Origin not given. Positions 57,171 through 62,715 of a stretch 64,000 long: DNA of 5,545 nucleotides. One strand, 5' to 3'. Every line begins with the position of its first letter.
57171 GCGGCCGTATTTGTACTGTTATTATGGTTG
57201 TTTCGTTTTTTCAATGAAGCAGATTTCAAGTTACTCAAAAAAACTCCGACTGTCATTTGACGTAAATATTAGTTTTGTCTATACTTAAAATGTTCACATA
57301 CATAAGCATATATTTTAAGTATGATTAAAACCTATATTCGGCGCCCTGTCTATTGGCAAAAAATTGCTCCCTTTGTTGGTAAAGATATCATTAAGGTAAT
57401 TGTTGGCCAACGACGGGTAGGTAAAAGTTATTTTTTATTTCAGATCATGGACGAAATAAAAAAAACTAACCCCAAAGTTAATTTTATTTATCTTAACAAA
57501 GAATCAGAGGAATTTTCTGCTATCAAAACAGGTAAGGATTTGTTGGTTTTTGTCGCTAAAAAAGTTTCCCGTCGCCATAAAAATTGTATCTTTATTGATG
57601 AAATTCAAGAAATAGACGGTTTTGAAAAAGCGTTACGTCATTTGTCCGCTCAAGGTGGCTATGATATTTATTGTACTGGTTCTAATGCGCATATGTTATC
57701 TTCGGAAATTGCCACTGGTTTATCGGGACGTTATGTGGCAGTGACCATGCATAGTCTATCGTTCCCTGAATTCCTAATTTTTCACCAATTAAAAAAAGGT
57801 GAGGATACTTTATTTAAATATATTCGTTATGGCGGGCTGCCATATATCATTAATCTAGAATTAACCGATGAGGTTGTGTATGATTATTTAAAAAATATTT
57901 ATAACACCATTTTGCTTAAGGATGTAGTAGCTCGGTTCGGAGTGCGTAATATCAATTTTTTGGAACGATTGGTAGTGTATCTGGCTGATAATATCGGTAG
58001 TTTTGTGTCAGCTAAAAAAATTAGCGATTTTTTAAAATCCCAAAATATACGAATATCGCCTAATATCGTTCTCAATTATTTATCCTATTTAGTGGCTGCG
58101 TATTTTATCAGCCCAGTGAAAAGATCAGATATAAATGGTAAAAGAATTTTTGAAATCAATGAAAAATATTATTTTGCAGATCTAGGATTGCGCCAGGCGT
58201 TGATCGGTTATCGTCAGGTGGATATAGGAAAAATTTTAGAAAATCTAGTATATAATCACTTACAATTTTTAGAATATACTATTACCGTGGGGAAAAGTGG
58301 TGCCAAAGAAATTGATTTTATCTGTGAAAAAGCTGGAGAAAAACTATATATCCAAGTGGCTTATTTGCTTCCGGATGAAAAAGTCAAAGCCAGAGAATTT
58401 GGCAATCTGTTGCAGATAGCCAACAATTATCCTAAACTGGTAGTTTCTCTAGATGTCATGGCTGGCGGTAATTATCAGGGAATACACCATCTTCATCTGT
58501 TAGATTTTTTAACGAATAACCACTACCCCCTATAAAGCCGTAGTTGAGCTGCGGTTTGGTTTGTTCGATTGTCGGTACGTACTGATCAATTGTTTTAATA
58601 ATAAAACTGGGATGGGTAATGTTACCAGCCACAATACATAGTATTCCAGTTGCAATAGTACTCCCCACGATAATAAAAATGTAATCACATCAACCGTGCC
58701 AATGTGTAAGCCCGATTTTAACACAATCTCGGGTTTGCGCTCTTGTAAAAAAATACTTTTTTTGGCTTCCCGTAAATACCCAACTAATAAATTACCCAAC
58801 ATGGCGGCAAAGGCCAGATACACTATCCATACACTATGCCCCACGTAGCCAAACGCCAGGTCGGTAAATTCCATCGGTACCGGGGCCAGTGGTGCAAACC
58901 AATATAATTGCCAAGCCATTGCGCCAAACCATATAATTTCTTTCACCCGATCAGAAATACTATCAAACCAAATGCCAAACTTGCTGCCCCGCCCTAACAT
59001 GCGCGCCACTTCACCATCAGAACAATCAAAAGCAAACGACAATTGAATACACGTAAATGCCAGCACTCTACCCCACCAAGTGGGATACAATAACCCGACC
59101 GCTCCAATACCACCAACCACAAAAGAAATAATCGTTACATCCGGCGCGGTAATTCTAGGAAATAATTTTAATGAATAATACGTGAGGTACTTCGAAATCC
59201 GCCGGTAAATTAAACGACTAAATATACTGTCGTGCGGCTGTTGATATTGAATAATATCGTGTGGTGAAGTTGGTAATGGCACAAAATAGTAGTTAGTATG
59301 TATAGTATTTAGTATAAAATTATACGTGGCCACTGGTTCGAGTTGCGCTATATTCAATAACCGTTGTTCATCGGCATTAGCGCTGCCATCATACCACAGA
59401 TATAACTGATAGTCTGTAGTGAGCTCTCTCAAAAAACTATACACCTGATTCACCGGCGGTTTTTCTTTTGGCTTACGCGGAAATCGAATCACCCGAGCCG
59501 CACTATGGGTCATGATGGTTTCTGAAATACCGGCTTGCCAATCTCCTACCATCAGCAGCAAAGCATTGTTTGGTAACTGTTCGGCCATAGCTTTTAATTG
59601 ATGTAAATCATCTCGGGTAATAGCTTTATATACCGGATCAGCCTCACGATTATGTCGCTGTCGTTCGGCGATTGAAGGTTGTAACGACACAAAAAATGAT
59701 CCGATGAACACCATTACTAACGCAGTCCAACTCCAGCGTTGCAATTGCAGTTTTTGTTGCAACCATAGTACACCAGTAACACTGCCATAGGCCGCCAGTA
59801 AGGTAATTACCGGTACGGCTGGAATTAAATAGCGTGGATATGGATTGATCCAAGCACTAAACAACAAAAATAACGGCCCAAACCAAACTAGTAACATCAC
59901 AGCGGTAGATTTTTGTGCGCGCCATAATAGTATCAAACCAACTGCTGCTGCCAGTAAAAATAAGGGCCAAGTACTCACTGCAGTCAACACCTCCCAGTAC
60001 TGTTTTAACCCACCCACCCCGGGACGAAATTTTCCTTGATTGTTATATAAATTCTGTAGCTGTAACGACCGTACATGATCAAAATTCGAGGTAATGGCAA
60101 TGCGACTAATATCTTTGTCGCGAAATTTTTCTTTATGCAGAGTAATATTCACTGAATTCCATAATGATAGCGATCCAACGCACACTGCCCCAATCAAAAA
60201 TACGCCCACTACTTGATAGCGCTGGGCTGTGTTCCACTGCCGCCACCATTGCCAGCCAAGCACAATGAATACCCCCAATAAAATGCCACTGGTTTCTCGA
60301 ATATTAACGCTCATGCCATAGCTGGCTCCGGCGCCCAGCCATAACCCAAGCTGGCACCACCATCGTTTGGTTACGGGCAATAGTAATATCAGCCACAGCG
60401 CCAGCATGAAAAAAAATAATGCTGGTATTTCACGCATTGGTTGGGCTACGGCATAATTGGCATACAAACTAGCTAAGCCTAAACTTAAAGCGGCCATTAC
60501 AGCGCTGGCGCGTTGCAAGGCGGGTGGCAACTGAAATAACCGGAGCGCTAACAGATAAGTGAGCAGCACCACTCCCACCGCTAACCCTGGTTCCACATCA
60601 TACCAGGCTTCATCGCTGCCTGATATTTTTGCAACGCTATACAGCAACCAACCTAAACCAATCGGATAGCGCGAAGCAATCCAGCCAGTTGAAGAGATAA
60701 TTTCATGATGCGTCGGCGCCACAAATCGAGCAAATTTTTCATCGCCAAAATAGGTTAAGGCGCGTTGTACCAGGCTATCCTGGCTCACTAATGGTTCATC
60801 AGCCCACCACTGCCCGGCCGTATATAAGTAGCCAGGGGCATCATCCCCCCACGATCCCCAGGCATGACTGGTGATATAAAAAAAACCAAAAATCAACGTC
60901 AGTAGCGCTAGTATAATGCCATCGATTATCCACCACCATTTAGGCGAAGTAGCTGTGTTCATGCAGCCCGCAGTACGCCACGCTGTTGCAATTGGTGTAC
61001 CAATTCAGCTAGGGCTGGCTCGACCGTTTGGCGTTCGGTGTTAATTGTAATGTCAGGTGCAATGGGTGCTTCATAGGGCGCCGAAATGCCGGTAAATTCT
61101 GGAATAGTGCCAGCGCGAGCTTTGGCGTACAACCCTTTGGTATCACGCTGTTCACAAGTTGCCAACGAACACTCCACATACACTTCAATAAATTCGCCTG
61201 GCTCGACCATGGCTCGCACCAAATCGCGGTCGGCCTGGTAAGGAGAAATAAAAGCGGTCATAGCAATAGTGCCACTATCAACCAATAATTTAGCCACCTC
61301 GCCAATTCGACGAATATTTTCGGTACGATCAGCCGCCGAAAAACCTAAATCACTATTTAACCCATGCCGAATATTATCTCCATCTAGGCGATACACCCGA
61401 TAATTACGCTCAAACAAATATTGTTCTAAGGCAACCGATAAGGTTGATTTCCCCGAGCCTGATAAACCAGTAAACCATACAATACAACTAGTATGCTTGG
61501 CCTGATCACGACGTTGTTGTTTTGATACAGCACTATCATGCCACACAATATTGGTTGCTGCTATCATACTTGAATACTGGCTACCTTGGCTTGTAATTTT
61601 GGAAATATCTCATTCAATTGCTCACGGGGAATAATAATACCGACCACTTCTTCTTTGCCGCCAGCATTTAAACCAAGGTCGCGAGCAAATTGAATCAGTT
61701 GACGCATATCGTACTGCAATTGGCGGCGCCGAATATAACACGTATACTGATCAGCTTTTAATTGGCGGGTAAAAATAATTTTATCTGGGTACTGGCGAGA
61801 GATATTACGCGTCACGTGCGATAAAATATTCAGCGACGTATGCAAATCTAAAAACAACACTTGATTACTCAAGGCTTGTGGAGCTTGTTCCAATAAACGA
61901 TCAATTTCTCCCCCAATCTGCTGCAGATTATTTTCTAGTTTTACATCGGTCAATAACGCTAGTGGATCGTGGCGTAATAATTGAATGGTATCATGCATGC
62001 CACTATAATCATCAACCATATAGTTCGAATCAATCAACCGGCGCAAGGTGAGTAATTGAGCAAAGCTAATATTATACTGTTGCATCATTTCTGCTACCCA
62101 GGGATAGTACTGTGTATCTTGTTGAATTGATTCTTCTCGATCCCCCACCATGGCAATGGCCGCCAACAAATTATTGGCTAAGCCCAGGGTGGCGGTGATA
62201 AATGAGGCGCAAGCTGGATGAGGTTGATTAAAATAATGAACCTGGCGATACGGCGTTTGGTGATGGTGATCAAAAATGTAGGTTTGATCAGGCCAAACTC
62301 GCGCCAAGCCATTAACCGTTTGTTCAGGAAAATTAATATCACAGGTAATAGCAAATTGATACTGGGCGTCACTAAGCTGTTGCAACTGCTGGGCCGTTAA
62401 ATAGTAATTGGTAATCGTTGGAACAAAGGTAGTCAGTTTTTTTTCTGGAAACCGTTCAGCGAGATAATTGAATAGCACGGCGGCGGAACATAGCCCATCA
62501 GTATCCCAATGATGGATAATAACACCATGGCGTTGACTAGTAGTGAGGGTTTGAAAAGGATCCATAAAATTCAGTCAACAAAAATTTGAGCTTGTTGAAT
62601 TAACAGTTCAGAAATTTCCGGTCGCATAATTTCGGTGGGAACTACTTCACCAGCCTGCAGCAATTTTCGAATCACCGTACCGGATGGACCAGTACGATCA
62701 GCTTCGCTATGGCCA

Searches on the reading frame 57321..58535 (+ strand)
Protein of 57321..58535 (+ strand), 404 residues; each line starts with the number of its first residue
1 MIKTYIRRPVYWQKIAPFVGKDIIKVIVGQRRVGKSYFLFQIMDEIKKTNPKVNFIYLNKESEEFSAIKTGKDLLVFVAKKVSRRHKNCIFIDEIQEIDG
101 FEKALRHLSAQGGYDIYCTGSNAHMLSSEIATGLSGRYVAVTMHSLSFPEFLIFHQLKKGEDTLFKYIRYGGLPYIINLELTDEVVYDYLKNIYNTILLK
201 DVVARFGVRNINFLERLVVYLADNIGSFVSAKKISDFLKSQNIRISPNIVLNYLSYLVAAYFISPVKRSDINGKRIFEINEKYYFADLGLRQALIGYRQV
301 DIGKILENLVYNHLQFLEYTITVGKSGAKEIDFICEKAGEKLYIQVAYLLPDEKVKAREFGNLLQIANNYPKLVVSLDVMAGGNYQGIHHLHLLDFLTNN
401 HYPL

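Call 8: search_protein_families(library=pfam, proteins=[window:57321-58535:+], max_evalue=0.001)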
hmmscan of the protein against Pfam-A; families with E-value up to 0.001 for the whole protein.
window:57321-58535:+ (404 aa): 2 families
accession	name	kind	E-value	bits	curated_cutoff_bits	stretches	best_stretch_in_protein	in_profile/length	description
PF13173.12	AAA_14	-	1.2e-30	106.6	27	1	24-152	4-129/129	AAA domain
PF13635.12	DUF4143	-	2.3e-15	57.1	28.1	1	200-347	2-158/160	Domain of unknown function (DUF4143)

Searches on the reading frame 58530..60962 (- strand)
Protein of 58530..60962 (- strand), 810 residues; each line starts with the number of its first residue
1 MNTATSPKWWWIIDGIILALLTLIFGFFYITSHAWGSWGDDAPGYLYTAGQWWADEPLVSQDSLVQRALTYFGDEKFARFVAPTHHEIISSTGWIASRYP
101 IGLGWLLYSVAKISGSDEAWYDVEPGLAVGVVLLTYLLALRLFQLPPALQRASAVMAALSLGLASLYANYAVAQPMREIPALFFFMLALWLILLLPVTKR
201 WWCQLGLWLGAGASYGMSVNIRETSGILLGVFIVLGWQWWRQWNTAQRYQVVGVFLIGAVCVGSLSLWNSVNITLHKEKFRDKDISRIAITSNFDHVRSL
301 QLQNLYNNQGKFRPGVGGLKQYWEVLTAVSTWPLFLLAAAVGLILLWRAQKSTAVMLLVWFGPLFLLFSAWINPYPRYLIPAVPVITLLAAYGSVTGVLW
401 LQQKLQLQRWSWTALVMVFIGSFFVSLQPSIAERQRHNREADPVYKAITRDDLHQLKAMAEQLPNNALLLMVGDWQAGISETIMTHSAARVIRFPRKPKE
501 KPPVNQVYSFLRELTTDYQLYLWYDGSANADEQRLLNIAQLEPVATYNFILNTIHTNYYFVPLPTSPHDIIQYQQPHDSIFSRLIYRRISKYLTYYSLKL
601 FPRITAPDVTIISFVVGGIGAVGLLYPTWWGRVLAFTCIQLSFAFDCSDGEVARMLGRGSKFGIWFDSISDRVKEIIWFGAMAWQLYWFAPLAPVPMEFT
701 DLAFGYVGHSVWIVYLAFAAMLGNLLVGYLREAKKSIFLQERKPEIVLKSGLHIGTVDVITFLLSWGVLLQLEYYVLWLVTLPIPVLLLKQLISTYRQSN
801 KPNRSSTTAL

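Call 9: search_protein_families(library=pfam, proteins=[window:58530-60962:-], max_evalue=0.001)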
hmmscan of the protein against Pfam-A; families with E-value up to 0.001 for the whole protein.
window:58530-60962:- (810 aa): 1 family
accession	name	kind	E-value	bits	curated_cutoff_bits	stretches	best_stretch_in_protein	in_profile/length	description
PF01066.26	CDP-OH_P_transf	-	8.3e-09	36.5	22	1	610-734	8-109/152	CDP-alcohol phosphatidyltransferase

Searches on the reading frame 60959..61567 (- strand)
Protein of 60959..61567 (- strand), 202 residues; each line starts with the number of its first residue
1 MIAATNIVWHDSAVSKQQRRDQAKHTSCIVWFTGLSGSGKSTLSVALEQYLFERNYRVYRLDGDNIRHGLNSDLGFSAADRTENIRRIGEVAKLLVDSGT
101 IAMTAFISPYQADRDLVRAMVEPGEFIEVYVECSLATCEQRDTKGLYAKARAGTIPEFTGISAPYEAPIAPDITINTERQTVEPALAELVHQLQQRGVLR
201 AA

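Call 9: search_protein_families(library=pfam, proteins=[window:60959-61567:-], max_evalue=0.001)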
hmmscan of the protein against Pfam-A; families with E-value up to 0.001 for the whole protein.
window:60959-61567:- (202 aa): 5 families
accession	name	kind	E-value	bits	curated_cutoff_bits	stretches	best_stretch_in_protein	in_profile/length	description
PF01583.26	APS_kinase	-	1.6e-68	230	21.1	1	27-175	2-151/152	Adenylylsulphate kinase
PF13671.12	AAA_33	-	1.4e-07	32.3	27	1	30-142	2-115/143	AAA domain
PF01656.29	CbiA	-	4.6e-05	23.8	25.4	1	34-93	6-63/125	CobQ/CobB/MinD/ParA nucleotide binding domain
PF24883.2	NPHP3_N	-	0.00023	21.8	24.8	0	22-55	17-50/164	Nephrocystin 3, N-terminal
PF08433.16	KTI12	-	0.00045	20.3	22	1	30-79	4-50/271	Chromatin associated protein KTI12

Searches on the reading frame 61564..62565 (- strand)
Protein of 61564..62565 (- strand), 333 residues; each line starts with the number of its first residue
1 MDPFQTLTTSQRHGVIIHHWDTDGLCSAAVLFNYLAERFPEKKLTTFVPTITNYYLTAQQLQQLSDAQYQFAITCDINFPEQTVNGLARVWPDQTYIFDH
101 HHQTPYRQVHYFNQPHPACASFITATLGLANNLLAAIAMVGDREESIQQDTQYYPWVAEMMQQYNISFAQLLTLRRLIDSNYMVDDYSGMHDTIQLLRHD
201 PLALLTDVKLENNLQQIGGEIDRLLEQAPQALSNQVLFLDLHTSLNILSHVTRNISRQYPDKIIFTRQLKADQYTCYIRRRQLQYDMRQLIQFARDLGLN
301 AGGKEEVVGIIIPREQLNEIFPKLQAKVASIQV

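Call 9: search_protein_families(library=pfam, proteins=[window:61564-62565:-], max_evalue=0.001)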
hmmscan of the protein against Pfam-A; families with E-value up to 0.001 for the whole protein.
window:61564-62565:- (333 aa): 1 family
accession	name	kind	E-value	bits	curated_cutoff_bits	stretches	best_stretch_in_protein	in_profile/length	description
PF01368.27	DHH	-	3.8e-10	40.5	28.1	1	15-135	3-103/125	DHH family, N-terminal domain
